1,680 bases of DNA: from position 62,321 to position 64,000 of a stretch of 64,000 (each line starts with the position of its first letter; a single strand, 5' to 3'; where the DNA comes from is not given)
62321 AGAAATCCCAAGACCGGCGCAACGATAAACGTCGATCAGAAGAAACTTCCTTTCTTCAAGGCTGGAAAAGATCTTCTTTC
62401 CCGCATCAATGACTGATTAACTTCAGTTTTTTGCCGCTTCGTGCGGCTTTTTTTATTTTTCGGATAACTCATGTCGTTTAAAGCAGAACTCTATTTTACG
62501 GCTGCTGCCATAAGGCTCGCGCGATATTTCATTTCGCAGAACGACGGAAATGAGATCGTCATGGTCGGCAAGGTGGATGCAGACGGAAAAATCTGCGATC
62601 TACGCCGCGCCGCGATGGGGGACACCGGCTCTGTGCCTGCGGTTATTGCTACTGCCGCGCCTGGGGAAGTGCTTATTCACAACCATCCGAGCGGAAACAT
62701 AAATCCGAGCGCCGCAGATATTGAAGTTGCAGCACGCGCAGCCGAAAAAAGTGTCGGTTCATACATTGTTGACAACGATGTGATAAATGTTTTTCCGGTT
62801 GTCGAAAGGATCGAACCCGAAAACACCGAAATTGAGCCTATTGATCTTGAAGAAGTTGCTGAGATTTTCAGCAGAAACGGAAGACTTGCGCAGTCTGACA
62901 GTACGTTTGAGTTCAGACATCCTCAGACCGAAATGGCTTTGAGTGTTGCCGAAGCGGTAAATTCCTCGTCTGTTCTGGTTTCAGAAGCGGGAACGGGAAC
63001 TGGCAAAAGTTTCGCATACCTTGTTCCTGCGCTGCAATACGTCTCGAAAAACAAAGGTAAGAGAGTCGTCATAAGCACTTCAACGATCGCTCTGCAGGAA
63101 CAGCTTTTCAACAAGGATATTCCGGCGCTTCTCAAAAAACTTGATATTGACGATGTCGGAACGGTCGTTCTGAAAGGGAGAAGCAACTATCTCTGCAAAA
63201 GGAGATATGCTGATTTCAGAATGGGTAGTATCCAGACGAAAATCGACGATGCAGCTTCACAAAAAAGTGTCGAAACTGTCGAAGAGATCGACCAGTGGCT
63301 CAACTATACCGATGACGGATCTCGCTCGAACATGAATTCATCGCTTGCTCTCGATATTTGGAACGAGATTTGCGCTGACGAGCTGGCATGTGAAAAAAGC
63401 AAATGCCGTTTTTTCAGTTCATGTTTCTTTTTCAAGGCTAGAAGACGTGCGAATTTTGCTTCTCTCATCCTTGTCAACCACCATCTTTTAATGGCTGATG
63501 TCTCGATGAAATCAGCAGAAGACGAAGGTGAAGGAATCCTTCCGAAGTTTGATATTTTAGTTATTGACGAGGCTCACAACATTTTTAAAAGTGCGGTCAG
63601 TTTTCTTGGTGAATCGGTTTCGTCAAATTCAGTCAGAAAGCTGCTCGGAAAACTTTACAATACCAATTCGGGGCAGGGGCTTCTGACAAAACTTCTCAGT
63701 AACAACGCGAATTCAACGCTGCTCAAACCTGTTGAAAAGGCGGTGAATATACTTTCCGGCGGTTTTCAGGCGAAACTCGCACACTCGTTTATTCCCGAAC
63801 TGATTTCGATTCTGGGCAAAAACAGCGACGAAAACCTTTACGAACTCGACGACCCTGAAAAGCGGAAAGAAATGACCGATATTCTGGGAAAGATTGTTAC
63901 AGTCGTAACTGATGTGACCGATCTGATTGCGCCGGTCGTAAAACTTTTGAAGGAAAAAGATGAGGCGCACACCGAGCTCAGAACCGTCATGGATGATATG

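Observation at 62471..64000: RadC-like JAB/MPN domain fused to the N-terminus of a DinG-family helicase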

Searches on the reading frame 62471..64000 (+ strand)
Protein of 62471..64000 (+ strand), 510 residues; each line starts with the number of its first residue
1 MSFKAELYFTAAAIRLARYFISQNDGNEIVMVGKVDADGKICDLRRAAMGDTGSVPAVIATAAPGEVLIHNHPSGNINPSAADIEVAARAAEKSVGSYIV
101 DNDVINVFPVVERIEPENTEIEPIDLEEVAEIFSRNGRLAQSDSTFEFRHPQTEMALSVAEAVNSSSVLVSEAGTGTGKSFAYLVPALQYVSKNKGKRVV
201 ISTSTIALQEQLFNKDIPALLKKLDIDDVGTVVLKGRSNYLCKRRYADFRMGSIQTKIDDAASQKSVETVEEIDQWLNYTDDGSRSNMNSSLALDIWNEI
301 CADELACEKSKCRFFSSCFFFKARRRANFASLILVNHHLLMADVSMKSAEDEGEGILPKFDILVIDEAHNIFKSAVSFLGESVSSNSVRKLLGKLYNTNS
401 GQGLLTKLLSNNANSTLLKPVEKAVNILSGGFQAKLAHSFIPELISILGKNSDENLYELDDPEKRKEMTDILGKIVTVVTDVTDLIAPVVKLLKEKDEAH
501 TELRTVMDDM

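Call 4: search_protein_families(library=pfam, proteins=[window:62471-64000:+], max_evalue=1)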
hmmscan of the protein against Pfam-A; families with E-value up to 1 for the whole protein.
window:62471-64000:+ (510 aa): 7 families
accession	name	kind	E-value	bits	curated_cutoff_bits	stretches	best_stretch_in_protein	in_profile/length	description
PF00270.35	DEAD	-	1.2e-10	41.8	26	1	161-215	9-64/167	DEAD/DEAH box helicase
PF04002.20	RadC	-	7.7e-07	29.5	22.1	1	58-92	59-93/121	RadC-like JAB domain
PF06733.21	DEAD_2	-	1e-06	28.9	21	1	311-387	99-171/172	DEAD_2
PF04851.21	ResIII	-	2.1e-06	28.2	22.5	1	146-214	2-71/164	Type III restriction enzyme, res subunit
PF02562.22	PhoH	-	0.00023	21.2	27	1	151-212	4-65/205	PhoH-like protein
PF12030.13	DUF3517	-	0.038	13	25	1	300-421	112-235/406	Domain of unknown function (DUF3517)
PF00488.27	MutS_V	-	0.18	12.2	30.2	1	126-206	38-121/188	MutS domain V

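Call 5: search_protein_families(library=ncbifam, proteins=[window:62471-64000:+], max_evalue=1)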
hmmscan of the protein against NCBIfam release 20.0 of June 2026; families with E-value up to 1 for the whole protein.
window:62471-64000:+ (510 aa): 16 families
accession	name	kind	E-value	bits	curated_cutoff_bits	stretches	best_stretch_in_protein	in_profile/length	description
NF053712.1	repair_DEAH_YoaA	equivalog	6.3e-78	263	680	1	131-400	2-258/630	DNA repair helicase YoaA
NF005981.0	PRK08074.1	equivalog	3.3e-56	190.8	789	1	124-417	236-513/931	ATP-dependent DNA helicase DinG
NF008729.0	PRK11747.1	equivalog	2.1e-55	188.4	598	1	138-500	16-386/703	ATP-dependent DNA helicase DinG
TIGR01407.1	dinG_rel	hypoth_equivalog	2.2e-41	142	547.7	1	141-507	239-591/889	putative DnaQ family exonuclease/DinG family helicase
TIGR03117.2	cas_csf4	equivalog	9.1e-22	77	400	2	137-277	118-244/800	type IV CRISPR-associated DEAD/DEAH-box helicase Csf4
NF005569.0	PRK07246.1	equivalog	1.9e-14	52.9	794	1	145-383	243-460/820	bifunctional DnaQ family exonuclease/ATP-dependent helicase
TIGR00604.1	rad3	subfamily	3e-10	39.4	246.95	1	148-429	11-287/706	DNA repair helicase (rad3)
NF000642.1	PRK00024.1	equivalog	6e-06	26.1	180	1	59-91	150-182/212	RadC family protein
NF008394.0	PRK11192.1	equivalog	8.1e-06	24.9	507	1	138-215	13-94/441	ATP-dependent RNA helicase SrmB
TIGR00608.1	radc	subfamily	0.00011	22.1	133.85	1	58-90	155-187/218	RadC family protein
NF041067.1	DpdJ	equivalog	0.00067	17.4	800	1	148-197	150-201/1482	protein DpdJ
TIGR03817.1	DECH_helic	hypoth_equivalog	0.00086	17.7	874.1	1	158-211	43-96/742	helicase/secretion neighborhood putative DEAH-box helicase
NF053631.1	RNA_helic_CshA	equivalog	0.025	13.4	646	1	163-209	33-82/434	degradosome RNA helicase CshA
NF053636.1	DDHlcsCsdAPsy1082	equivalog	0.027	13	890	1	148-208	23-86/512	DEAD/DEAH box helicase CsdA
NF038317.1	DISARM_DrmD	equivalog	0.083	11.1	610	1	358-391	237-271/1021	DISARM system SNF2-like helicase DrmD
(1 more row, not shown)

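Call 6: find_homologous_proteins(query=window:62471-64000:+)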
Query window:62471-64000:+ (510 aa): 4857 proteins with E <= 0.001 among 8000 candidates; the best 120 are listed.
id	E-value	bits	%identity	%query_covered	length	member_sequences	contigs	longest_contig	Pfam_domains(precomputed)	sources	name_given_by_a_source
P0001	0.0e+0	1091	97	100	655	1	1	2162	PF04002.21,PF06733.22,PF00270.36,PF04851.22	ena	-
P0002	0.0e+0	1085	97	100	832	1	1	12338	PF04002.21,PF06733.22,PF00270.36,PF13307.13,PF04851.22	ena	-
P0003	0.0e+0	1085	97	100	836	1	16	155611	PF04002.21,PF06733.22,PF00270.36,PF13307.13,PF04851.22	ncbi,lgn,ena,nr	ncbi:DEAD/DEAH box helicase [bacterium]|nr:DEAD/DEAH box helicase [bacterium]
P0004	0.0e+0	1084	97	100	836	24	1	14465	PF04002.21,PF06733.22,PF00270.36,PF13307.13,PF04851.22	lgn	-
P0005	0.0e+0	1083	97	100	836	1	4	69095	PF04002.21,PF06733.22,PF00270.36,PF13307.13,PF04851.22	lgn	-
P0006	0.0e+0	1083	97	100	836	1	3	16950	PF04002.21,PF06733.22,PF00270.36,PF13307.13,PF04851.22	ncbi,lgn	-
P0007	0.0e+0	1082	97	100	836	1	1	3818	PF04002.21,PF06733.22,PF00270.36,PF13307.13,PF04851.22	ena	-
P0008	0.0e+0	1078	96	100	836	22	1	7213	PF04002.21,PF06733.22,PF00270.36,PF13307.13,PF04851.22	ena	-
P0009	0.0e+0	1071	95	100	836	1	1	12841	PF04002.21,PF06733.22,PF00270.36,PF13307.13,PF04851.22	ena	-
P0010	0.0e+0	1071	95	100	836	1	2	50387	PF04002.21,PF06733.22,PF00270.36,PF13307.13,PF04851.22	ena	-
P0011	0.0e+0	1071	95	100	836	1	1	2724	PF04002.21,PF06733.22,PF00270.36,PF13307.13,PF04851.22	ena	-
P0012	0.0e+0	1070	95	100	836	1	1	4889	PF04002.21,PF06733.22,PF00270.36,PF13307.13,PF04851.22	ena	-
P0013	0.0e+0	1070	95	100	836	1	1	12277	PF04002.21,PF06733.22,PF00270.36,PF13307.13,PF04851.22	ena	-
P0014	0.0e+0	1070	95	100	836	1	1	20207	PF04002.21,PF06733.22,PF00270.36,PF13307.13,PF04851.22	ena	-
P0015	0.0e+0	1070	95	100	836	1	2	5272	PF04002.21,PF06733.22,PF00270.36,PF13307.13,PF04851.22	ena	-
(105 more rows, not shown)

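Call 7: find_encoding_contigs(protein=P0003, flank=10000, max_places=4)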
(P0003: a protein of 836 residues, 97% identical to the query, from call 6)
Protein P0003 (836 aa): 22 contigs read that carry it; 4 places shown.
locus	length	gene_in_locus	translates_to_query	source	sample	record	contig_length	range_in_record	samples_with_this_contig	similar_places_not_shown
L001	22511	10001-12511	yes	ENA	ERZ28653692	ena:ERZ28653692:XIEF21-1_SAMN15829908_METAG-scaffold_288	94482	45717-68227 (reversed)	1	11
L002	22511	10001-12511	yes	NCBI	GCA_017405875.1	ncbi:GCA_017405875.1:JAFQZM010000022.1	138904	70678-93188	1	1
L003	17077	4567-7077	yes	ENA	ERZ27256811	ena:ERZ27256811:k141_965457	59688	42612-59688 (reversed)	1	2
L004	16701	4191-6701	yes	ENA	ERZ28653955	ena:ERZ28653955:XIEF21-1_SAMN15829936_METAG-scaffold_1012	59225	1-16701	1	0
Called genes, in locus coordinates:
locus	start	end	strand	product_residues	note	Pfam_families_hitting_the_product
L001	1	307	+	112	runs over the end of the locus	-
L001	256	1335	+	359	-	-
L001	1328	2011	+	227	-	PF06508:QueC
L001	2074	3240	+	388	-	-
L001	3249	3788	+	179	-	PF13302:Acetyltransf_3, PF13420:Acetyltransf_4, PF00583:Acetyltransf_1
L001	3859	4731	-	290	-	PF04055:Radical_SAM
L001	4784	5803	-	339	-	PF21016:RlmN_N, PF04055:Radical_SAM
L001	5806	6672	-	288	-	PF06750:A24_N_bact, PF01478:Peptidase_A24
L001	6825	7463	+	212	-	PF01725:Ham1p_like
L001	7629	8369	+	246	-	PF07719:TPR_2 (faint), PF13424:TPR_12 (faint), PF13428:TPR_14 (faint), PF13432:TPR_16 (faint), PF13181:TPR_8 (faint), PF00515:TPR_1 (faint), PF13174:TPR_6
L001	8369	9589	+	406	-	PF13360:PQQ_2 (faint), PF13570:Beta-prop_ACSF4 (weak)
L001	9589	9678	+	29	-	-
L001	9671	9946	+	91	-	PF00216:Bac_DNA_binding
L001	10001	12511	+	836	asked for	PF04002:RadC (weak), PF00270:DEAD, PF04851:ResIII (faint), PF06733:DEAD_2 (weak), PF13307:Helicase_C_2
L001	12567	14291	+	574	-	PF00587:tRNA-synt_2b, PF04073:tRNA_edit, PF03129:HGTP_anticodon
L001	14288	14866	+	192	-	PF16036:Chalcone_3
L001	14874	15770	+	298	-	PF04542:Sigma70_r2, PF04545:Sigma70_r4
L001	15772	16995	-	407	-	PF00919:UPF0004, PF04055:Radical_SAM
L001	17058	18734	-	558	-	PF00575:S1 (weak), PF13509:S1_2 (faint), PF23843:DUF7210 (faint), PF00575:S1, PF21710:Spt6_S1 (faint), PF17092:PCB_OB (faint), PF00575:S1, PF00575:S1, +1 more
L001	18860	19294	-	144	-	PF21982:RecX_HTH1 (weak)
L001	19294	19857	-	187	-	PF01966:HD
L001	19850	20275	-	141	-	PF23477:zf_Tbcl_2 (weak)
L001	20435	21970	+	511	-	PF00012:HSP70, PF14450:FtsA (faint), PF06723:MreB_Mbl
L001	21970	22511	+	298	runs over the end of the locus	PF00226:DnaJ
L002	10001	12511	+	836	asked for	PF04002:RadC (weak), PF00270:DEAD, PF04851:ResIII (faint), PF06733:DEAD_2 (weak), PF13307:Helicase_C_2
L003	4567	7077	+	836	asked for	PF04002:RadC (weak), PF00270:DEAD, PF04851:ResIII (faint), PF06733:DEAD_2 (weak), PF13307:Helicase_C_2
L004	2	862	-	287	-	?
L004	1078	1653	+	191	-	PF01725:Ham1p_like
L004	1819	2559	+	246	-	PF07719:TPR_2 (faint), PF13424:TPR_12 (faint), PF13428:TPR_14 (faint), PF13432:TPR_16 (faint), PF13181:TPR_8 (faint), PF00515:TPR_1 (faint), PF13174:TPR_6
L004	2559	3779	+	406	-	PF13360:PQQ_2 (faint), PF13570:Beta-prop_ACSF4 (weak)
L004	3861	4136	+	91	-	PF00216:Bac_DNA_binding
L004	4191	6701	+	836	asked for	PF04002:RadC (weak), PF00270:DEAD, PF04851:ResIII (faint), PF06733:DEAD_2 (weak), PF13307:Helicase_C_2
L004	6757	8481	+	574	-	PF00587:tRNA-synt_2b, PF04073:tRNA_edit, PF03129:HGTP_anticodon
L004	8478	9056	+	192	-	PF16036:Chalcone_3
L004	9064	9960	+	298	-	PF04542:Sigma70_r2, PF04545:Sigma70_r4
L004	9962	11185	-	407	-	PF00919:UPF0004, PF04055:Radical_SAM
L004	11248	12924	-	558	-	PF00575:S1 (weak), PF13509:S1_2 (faint), PF23843:DUF7210 (faint), PF00575:S1, PF21710:Spt6_S1 (faint), PF17092:PCB_OB (faint), PF00575:S1, PF00575:S1, +1 more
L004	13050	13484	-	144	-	PF21982:RecX_HTH1 (weak)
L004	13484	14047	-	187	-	PF01966:HD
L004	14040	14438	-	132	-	PF23477:zf_Tbcl_2 (weak)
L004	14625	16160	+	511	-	PF00012:HSP70, PF14450:FtsA (faint), PF06723:MreB_Mbl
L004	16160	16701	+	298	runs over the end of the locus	PF00226:DnaJ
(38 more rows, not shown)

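Call 13: search_protein_families(library=ncbifam, proteins=[P0003], max_evalue=0.001)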
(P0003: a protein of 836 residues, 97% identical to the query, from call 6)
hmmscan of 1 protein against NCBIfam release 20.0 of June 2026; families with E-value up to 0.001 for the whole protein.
P0003 (836 aa): 10 families
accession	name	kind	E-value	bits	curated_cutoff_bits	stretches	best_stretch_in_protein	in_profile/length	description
NF053712.1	repair_DEAH_YoaA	equivalog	1.3e-152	509.7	680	1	131-815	2-618/630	DNA repair helicase YoaA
NF005981.0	PRK08074.1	equivalog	1.2e-123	414.1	789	1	127-829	239-926/931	ATP-dependent DNA helicase DinG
NF008729.0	PRK11747.1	equivalog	3.2e-107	359.7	598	1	137-812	15-696/703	ATP-dependent DNA helicase DinG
TIGR01407.1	dinG_rel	hypoth_equivalog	1.6e-96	324.5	547.7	1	142-832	240-889/889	putative DnaQ family exonuclease/DinG family helicase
NF005569.0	PRK07246.1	equivalog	1.1e-40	139.7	794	2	557-832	554-819/820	bifunctional DnaQ family exonuclease/ATP-dependent helicase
TIGR03117.2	cas_csf4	equivalog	6.2e-32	110.7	400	3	139-277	120-244/800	type IV CRISPR-associated DEAD/DEAH-box helicase Csf4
TIGR00604.1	rad3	subfamily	1.9e-21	76.4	246.95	2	148-586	11-452/706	DNA repair helicase (rad3)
NF008394.0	PRK11192.1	equivalog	2.7e-06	26.5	507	1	133-215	8-94/441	ATP-dependent RNA helicase SrmB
NF000642.1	PRK00024.1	equivalog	2.8e-05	23.9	180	1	59-90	150-181/212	RadC family protein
TIGR00608.1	radc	subfamily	0.00047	20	133.85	0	58-90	155-187/218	RadC family protein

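Call 14: search_protein_families(library=pfam, proteins=[P0003], max_evalue=0.01)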
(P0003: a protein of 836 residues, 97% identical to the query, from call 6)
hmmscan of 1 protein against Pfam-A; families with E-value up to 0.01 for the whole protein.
P0003 (836 aa): 6 families
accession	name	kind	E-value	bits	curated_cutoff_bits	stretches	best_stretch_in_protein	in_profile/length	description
PF13307.12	Helicase_C_2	-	3.5e-39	135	25.3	1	653-811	2-168/170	Helicase C-terminal domain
PF00270.35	DEAD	-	7.3e-11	42.5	26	1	159-215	7-64/167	DEAD/DEAH box helicase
PF04002.20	RadC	-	2.5e-06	27.8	22.1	1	58-92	59-93/121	RadC-like JAB domain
PF06733.21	DEAD_2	-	2.5e-06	27.7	21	1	312-387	100-171/172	DEAD_2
PF04851.21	ResIII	-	4.3e-06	27.2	22.5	1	146-214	2-71/164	Type III restriction enzyme, res subunit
PF02562.22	PhoH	-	0.00017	21.6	27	1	151-212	4-65/205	PhoH-like protein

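Call 27: find_related_loci(query=A1, collection=genome_contigs, flank=6000)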
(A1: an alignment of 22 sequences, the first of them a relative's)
Query A1 (836 aa) in genome_contigs; peptide patterns used: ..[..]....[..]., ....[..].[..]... (x = any residue, [..] = any of these).
600 stretches matched a pattern (row limit reached: there are more); 599 encode a relative of the query (tblastn E <= 1e-3); the best 80 are kept; 80 distinct loci.
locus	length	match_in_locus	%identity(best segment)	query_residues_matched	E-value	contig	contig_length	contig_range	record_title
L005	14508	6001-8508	93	1-836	0e+0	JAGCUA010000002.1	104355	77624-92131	Bacterium isolate RGIG10122 Yak_Rumen-4__c14716, whole genome shotgun sequence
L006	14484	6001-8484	59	1-832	0e+0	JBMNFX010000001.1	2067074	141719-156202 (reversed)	MAG: bacterium isolate SBF912LR0HQ0191 contig_11953, whole genome shotgun sequence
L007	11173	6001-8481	47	3-832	0e+0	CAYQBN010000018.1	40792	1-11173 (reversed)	MAG TPA_asm: uncultured Spirochaetales bacterium isolate binchicken_co135_5 genome assembly, contig: NODE_1945_length_40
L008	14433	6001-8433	35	21-835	5e-137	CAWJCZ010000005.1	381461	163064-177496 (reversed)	MAG: uncultured Gemmatimonadales bacterium isolate MFD04944.bin.2.227 genome assembly, contig: contig_39358, whole genom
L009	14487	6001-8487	35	3-835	5e-138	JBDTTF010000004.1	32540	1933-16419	MAG: Gemmatimonadota bacterium isolate cluster3_bin.29 NODE_3946_length_32540_cov_15.616192, whole genome shotgun sequen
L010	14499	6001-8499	34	9-832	2e-135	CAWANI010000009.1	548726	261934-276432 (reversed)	MAG: uncultured delta proteobacterium isolate MFD02923.bin.2.91 genome assembly, contig: contig_21006, whole genome shot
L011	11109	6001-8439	34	6-809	5e-135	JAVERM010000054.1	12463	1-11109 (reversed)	MAG: Trichlorobacter sp. isolate BF1_19 scaffold_7605_c1_biofilm_2017, whole genome shotgun sequence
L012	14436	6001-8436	35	21-835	9e-135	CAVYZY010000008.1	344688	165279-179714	MAG: uncultured Gemmatimonadales bacterium isolate MFD02809.bin.1.312 genome assembly, contig: contig_59068, whole genom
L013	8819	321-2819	33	9-832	4e-134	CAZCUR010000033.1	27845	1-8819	MAG TPA_asm: uncultured Geothermobacter sp. isolate SRP162660_co2_57 genome assembly, contig: NODE_395_length_27845_cov_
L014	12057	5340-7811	36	9-835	2e-133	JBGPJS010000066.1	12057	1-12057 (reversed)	MAG: Gemmatimonadota bacterium isolate OBJ_0618_7090110_303 k141_4871842_length_12057_cov_11.0000, whole genome shotgun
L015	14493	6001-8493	33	18-836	9e-134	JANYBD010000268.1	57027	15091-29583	MAG: Gemmatimonadetes bacterium isolate GL140_5_metabat_472_sub GL140_5_k141_3445204, whole genome shotgun sequence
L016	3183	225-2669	34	26-835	4e-139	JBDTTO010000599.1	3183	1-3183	MAG: Gemmatimonadaceae bacterium isolate cluster3_bin.298 NODE_200149_length_3183_cov_4.434783, whole genome shotgun seq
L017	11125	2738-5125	35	21-811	9e-133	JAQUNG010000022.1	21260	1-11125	MAG: bacterium isolate STD1_172 NODE_5499_length_21260_cov_3.399612_Sandtown_D1, whole genome shotgun sequence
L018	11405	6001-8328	33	20-809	2e-132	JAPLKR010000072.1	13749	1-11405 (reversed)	MAG: Fusobacteria bacterium isolate LacPavin_0920_WC57_MAG_34_9 LacPavin_0920_WC57_scaffold_668251, whole genome shotgun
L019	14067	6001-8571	34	18-834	8e-136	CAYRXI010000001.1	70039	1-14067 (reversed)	MAG TPA_asm: uncultured Candidatus Sumerlaeota bacterium isolate binchicken_co40_80 genome assembly, contig: NODE_374_le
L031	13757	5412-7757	33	26-812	6e-127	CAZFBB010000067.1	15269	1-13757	MAG TPA_asm: uncultured Fusobacteriaceae bacterium isolate SRP324684_co1_29 genome assembly, contig: NODE_849_length_152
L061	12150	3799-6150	31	21-812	5e-111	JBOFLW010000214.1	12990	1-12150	MAG: Cetobacterium sp. isolate WFFMC_MAG_330 k139_84957_flag=0_multi=73.0000_len=12990, whole genome shotgun sequence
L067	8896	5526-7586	32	115-812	3e-104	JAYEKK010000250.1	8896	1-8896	MAG: Candidatus Cloacimonadota bacterium isolate MAG139 MAG139_250, whole genome shotgun sequence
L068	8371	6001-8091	33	123-827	5e-103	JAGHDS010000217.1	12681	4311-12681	MAG: Anaerolineae bacterium isolate AUK314 PB_MBMC_268_c_000000000500, whole genome shotgun sequence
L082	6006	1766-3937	32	107-811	1e-98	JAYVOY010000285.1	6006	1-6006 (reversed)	MAG: Verrucomicrobiota bacterium isolate GL72_DN_metabat_113 GL72_DN_metabat_113_284, whole genome shotgun sequence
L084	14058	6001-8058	32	129-824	6e-98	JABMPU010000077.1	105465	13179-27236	MAG: Armatimonadota bacterium isolate bin.262 k141_2651071, whole genome shotgun sequence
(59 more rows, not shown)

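Call 41: search_solved_structures(query=P0003, max_evalue=0.00001)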
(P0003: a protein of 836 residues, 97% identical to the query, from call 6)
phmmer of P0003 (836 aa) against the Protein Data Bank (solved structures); distinct sequences matched with E-value up to 0.00001: 9.
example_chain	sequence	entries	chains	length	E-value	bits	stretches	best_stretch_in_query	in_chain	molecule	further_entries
6fwr_A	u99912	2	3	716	5.6e-46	160.6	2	145-373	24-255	ATP-dependent DNA helicase DinG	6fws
8zef_A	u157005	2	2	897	3.5e-31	111.6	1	147-806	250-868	3'-5' exonuclease DinG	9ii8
8s35_M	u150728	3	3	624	4e-15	58.5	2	158-247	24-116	DEAD/DEAH box helicase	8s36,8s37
9p55_A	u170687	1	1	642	2.3e-12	49.4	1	652-799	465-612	ATP-dependent DNA helicase XPD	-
4a15_A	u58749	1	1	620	7.3e-12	47.7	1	652-799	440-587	ATP-DEPENDENT DNA HELICASE TA0057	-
2vsf_A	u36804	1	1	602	3.6e-11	45.4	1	641-799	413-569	DNA REPAIR HELICASE RAD3 RELATED PROTEIN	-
5h8w_A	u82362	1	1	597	2.8e-10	42.5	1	641-799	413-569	ATP-dependent DNA helicase Ta0057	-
9kqh_A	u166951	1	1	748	1.2e-08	37.1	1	638-798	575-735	DNA 5'-3' helicase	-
8rev_A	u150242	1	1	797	6.2e-06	28.1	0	316-393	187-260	ATP-dependent DNA helicase CHL1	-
